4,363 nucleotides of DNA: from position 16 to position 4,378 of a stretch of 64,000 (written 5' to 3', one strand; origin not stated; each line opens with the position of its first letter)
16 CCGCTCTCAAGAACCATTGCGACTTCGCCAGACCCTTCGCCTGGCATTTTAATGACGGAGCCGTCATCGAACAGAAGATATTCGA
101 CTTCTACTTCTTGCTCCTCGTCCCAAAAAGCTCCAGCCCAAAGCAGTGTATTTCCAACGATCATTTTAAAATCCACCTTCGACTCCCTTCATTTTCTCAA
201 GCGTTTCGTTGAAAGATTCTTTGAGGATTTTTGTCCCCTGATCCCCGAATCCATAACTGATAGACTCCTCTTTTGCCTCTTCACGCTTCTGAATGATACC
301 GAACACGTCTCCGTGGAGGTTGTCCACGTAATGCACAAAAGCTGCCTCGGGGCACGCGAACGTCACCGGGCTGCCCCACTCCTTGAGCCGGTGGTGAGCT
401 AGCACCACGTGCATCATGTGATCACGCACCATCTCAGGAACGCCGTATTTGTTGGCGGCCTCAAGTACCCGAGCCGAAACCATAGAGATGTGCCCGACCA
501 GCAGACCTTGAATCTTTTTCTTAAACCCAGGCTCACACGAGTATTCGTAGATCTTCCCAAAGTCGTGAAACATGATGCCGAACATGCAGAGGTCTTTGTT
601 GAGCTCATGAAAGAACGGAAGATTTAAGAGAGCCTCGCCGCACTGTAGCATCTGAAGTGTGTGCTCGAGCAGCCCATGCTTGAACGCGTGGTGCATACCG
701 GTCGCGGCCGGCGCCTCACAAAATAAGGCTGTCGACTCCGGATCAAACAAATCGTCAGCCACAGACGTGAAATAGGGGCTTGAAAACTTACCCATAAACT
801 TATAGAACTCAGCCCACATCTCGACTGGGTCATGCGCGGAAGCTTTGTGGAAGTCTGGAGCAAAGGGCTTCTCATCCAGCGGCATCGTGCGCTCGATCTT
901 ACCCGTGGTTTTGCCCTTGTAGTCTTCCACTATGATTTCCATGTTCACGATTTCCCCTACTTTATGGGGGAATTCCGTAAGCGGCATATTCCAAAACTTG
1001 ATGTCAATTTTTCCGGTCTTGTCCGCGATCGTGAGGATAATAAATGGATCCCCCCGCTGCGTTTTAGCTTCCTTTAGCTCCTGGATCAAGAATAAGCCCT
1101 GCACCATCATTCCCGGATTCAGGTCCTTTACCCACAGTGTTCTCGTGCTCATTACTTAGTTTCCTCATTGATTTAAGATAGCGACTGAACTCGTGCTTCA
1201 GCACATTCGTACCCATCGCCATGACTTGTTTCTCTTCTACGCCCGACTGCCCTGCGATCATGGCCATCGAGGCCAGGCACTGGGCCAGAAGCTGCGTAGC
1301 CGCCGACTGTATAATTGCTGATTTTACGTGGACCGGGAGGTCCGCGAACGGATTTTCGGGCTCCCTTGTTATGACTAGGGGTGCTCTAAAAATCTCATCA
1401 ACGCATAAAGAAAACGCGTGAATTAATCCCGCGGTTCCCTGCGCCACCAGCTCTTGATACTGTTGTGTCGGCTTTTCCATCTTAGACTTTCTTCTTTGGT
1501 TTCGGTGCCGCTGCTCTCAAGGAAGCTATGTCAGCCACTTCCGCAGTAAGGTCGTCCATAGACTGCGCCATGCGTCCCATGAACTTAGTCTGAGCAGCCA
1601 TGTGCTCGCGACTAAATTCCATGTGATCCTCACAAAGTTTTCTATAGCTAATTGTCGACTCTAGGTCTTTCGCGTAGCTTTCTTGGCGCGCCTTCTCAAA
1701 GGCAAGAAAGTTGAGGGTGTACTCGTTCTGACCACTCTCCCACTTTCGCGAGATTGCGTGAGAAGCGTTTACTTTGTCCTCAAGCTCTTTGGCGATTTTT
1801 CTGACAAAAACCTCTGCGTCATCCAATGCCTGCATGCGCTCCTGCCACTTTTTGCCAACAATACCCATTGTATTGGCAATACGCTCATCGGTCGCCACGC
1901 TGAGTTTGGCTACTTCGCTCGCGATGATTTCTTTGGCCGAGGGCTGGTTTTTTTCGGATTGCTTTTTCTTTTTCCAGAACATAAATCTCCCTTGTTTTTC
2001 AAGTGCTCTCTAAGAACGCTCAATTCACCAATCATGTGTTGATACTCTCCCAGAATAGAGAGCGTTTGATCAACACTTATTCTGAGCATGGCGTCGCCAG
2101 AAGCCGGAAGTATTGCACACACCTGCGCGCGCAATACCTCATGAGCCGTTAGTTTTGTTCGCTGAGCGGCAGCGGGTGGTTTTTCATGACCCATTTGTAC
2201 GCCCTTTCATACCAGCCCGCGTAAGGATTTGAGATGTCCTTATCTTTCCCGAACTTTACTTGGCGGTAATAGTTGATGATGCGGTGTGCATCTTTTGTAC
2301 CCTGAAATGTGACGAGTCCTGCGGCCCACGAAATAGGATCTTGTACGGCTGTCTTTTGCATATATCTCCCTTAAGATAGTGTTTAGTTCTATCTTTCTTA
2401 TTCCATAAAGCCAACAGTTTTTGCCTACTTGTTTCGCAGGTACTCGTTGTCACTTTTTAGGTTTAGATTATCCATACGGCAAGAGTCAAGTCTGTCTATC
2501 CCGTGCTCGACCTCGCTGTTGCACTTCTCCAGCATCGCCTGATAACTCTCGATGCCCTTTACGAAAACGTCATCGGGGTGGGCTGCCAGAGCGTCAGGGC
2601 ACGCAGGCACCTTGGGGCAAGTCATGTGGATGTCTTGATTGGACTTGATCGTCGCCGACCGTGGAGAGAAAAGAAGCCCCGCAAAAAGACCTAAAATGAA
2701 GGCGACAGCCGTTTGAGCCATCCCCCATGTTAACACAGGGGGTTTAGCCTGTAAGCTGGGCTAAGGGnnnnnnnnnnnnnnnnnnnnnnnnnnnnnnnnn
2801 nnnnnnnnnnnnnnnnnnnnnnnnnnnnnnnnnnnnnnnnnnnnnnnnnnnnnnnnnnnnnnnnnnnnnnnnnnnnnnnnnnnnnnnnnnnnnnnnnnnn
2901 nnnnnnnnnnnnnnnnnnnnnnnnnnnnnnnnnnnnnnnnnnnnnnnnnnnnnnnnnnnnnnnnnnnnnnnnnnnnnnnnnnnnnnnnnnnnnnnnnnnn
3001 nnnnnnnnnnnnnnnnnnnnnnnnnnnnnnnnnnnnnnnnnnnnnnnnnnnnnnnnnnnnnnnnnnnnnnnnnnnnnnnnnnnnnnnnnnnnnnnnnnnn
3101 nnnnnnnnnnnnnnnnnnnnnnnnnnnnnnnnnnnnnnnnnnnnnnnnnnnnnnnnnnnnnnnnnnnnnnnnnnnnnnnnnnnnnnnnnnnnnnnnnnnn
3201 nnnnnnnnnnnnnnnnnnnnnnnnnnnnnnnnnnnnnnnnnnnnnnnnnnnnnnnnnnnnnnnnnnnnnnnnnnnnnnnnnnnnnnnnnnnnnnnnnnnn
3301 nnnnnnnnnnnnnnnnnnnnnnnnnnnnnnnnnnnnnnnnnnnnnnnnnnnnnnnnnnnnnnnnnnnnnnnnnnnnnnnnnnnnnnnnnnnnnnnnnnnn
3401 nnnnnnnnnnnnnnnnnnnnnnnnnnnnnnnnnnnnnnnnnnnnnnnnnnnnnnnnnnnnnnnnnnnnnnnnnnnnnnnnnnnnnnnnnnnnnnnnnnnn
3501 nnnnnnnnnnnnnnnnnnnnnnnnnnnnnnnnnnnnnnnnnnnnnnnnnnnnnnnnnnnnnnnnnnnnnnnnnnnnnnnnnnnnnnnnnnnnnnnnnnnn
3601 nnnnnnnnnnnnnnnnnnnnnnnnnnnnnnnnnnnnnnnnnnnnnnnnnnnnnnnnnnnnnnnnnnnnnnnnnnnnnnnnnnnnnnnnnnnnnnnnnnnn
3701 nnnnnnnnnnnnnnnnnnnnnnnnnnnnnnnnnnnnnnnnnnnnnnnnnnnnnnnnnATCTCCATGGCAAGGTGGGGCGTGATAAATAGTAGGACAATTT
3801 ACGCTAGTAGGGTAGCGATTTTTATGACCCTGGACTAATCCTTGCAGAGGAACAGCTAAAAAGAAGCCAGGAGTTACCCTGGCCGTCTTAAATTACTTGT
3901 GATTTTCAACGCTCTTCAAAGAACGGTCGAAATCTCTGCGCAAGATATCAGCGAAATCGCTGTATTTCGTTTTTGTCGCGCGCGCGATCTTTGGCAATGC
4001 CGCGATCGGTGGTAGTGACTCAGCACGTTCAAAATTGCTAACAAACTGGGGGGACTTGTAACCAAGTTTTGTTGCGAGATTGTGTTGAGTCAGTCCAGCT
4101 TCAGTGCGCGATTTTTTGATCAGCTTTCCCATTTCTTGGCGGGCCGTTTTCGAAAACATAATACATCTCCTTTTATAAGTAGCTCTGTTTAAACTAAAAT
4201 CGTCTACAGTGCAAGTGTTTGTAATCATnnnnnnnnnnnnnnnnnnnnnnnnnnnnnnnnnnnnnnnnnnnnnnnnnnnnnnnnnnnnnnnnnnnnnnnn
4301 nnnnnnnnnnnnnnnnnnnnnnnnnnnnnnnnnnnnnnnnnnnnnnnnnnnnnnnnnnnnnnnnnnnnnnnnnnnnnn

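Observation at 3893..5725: Regulator-phosphatase-protease trio: XRE HTH, HCX5R Tyr/dual-specificity phosphatase and papain-like C1 peptidase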

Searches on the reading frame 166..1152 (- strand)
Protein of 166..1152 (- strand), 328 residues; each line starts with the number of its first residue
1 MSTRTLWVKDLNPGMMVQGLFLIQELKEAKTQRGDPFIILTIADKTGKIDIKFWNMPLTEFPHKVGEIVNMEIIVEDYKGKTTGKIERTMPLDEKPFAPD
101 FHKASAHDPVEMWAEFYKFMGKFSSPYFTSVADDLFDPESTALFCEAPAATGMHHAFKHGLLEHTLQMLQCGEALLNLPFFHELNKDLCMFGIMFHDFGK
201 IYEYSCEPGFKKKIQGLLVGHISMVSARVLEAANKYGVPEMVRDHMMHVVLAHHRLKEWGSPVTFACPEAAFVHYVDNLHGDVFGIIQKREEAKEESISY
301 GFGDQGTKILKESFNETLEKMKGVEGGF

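Call 9: search_protein_families(library=phrogs, proteins=[window:166-1152:-], max_evalue=0.001)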
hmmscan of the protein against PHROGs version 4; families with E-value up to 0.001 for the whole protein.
window:166-1152:- (328 aa): 1 family
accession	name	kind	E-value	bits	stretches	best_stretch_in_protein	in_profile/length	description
phrog_5889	-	unknown function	3.8e-10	40.6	1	108-254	14-161/242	-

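Call 29: search_protein_families(library=pfam, proteins=[window:166-1152:-], max_evalue=0.01)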
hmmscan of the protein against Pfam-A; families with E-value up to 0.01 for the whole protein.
window:166-1152:- (328 aa): 3 families
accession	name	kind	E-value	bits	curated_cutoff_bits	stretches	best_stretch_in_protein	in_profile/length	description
PF01966.28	HD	-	6.3e-06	26.9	22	1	162-280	2-114/116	HD domain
PF17632.7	DUF5513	-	0.0032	18.3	27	1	24-87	4-67/91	Family of unknown function (DUF5513)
PF01336.31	tRNA_anti-codon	-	0.0065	16.8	27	0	32-60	12-40/75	OB-fold nucleic acid binding domain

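Call 80: search_protein_families(library=ncbifam, proteins=[window:166-1152:-], max_evalue=0.01)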
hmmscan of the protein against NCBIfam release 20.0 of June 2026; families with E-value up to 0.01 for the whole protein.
window:166-1152:- (328 aa): 3 families
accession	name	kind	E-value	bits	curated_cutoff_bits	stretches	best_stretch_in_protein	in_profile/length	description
NF010007.0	PRK13480.1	equivalog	2.6e-42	145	460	1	8-283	5-280/314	3'-5' exoribonuclease YhaM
TIGR01596.1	cas3_HD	equivalog_domain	0.00023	21.3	43.45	1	161-269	1-103/178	CRISPR-associated endonuclease Cas3''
NF004226.0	PRK05673.1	equivalog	0.00095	17.1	1002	1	14-94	982-1064/1146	DNA polymerase III subunit alpha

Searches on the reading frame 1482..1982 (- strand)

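Call 9: search_protein_families(library=phrogs, proteins=[window:1482-1982:-], max_evalue=0.001)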
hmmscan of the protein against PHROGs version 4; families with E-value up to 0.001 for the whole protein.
window:1482-1982:- (166 aa): 0 families

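Call 29: search_protein_families(library=pfam, proteins=[window:1482-1982:-], max_evalue=0.01)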
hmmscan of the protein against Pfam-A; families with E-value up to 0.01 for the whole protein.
window:1482-1982:- (166 aa): 1 family
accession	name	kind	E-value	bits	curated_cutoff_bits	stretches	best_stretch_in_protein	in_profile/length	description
PF25622.1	Phi29_MCP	-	0.0064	16.4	27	1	42-149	20-126/323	Phi29-like phage major capsid protein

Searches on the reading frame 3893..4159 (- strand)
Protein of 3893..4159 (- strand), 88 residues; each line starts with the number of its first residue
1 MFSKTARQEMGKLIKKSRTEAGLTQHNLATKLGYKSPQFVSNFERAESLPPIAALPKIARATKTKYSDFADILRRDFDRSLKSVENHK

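Call 71: search_solved_structures(query=window:3893-4159:-, max_evalue=0.01)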
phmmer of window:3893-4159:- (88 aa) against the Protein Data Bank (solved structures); distinct sequences matched with E-value up to 0.01: 10.
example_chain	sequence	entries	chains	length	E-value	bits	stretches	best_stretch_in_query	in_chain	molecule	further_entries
1x57_A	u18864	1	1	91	4.1e-07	33.7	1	8-65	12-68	Endothelial differentiation-related factor 1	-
9p73_CH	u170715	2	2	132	8.4e-07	32.7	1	8-65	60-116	Endothelial differentiation-related factor 1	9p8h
9b0q_CH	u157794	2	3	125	8.5e-07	32.7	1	8-65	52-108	Endothelial differentiation-related factor 1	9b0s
6zvh_i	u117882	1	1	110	1e-06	32.5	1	8-64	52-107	Endothelial differentiation-related factor 1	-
9rpv_E4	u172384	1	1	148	1e-06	32.4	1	8-65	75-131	Endothelial differentiation-related factor 1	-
7o81_AU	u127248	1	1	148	1.2e-06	32.2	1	8-65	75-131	EDF1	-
8tac_A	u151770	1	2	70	8.7e-05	26.3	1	8-59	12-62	DBP48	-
7nrd_Sh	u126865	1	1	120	0.00013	25.7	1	8-65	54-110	Multiprotein-bridging factor 1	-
6zvi_T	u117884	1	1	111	0.00014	25.6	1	8-65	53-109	MBF1 isoform 1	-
9f9s_CN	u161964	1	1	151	0.00021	25.1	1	8-65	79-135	Multiprotein-bridging factor 1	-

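Call 80: search_protein_families(library=ncbifam, proteins=[window:3893-4159:-], max_evalue=0.01)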
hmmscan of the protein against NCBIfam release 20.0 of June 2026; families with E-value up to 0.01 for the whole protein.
window:3893-4159:- (88 aa): 6 families
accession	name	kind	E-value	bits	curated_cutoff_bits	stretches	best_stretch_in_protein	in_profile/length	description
NF041951.1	phage_RstR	subfamily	1.9e-06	28.1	80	1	10-61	3-53/108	RstR family transcriptional repressor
TIGR03070.1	couple_hipB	subfamily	1.4e-05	25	71.65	1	9-45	2-37/58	type II toxin-antitoxin system Y4mF family antitoxin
TIGR00270.2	TIGR00270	equivalog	6.7e-05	22.7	110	1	8-63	74-128/159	multiprotein bridging factor aMBF1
NF047948.1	male_kill_WMK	equivalog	9.5e-05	22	300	1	6-68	159-220/300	WO male-killing family protein Wmk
NF007271.0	PRK09726.1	equivalog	0.0015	18.5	79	1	12-60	15-62/88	type II toxin-antitoxin system antitoxin HipB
NF006015.0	PRK08154.1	subfamily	0.0017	17.6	204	1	8-68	29-88/314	anaerobic benzoate catabolism transcriptional regulator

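Call 81: search_protein_families(library=padloc, proteins=[window:3893-4159:-], max_evalue=0.01)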
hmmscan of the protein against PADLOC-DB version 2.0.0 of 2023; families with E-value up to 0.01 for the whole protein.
window:3893-4159:- (88 aa): 10 families
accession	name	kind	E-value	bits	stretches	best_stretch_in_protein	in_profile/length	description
PDLC02926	HTH_VI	-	1.9e-06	26.1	1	10-67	2-58/92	-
PDLC03947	RmrA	-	1.1e-05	22.4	1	6-70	8-71/383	-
PDLC03951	RmrA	-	5e-05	20.4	1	14-73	13-71/400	-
PDLC03954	RmrA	-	0.0001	19.4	1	10-69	11-69/380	-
PDLC03949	RmrA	-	0.00017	18.6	1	14-67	7-59/363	-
PDLC03952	RmrA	-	0.00029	17.8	1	7-65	20-77/395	-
PDLC04142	capH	-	0.0042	16.1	1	10-69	7-65/103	capH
PDLC03669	Control_protein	-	0.0043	15.3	1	11-70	11-69/96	control protein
PDLC03944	RmrA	-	0.0051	13.9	1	10-61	7-57/384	-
PDLC03668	Control_protein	-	0.0087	14.6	1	13-52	12-50/79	control protein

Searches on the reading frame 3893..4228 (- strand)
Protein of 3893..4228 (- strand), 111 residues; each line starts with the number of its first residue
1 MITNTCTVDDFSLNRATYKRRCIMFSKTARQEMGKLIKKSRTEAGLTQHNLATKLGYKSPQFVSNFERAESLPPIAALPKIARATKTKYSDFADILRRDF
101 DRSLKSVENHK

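Call 3: search_protein_families(library=pfam, proteins=[window:3893-4228:-], max_evalue=0.1)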
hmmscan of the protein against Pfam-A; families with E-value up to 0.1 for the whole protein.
window:3893-4228:- (111 aa): 4 families
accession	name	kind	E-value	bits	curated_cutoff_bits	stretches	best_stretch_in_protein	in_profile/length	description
PF01381.28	HTH_3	-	4.8e-09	36.6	23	1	37-90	1-53/55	Helix-turn-helix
PF13560.12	HTH_31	-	1.2e-06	29.2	27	1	32-87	1-56/64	Helix-turn-helix domain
PF13744.12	HTH_37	-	0.0016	18.7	27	1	27-68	13-53/80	Helix-turn-helix domain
PF05892.16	Tricho_coat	-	0.0086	16.3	25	1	4-68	91-152/197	Trichovirus coat protein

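Call 4: search_protein_families(library=phrogs, proteins=[window:3893-4228:-], max_evalue=0.01)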
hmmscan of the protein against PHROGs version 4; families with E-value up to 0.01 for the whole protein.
window:3893-4228:- (111 aa): 11 families
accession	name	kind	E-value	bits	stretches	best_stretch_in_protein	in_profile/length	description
phrog_2967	-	transcription regulation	6.6e-10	39.9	1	26-95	4-72/225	transcriptional regulator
phrog_8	-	transcription regulation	4.1e-08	34.1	1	28-93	159-216/346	transcriptional regulator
phrog_4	-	transcription regulation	2.1e-07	31.3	1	27-93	131-192/400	transcriptional repressor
phrog_3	-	transcription regulation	7.5e-07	30.2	1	27-99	83-149/430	transcriptional repressor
phrog_1373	-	transcription regulation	2.3e-06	28.7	1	31-88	62-118/166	transcriptional regulator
phrog_2328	-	transcription regulation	3.7e-05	24.5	1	31-92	14-74/128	transcriptional repressor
phrog_2439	-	transcription regulation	4.7e-05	23.4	1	33-89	8-63/367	transcriptional regulator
phrog_5823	-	transcription regulation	0.00013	22.2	1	30-91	4-65/404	transcriptional regulator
phrog_7241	-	transcription regulation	0.00018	22.5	1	36-89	65-117/122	transcriptional regulator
phrog_2339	-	DNA, RNA and nucleotide metabolism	0.0046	17.9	1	28-69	21-61/98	HTH DNA binding protein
phrog_4836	-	transcription regulation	0.0099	16.5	0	27-77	70-119/194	CII-like regulator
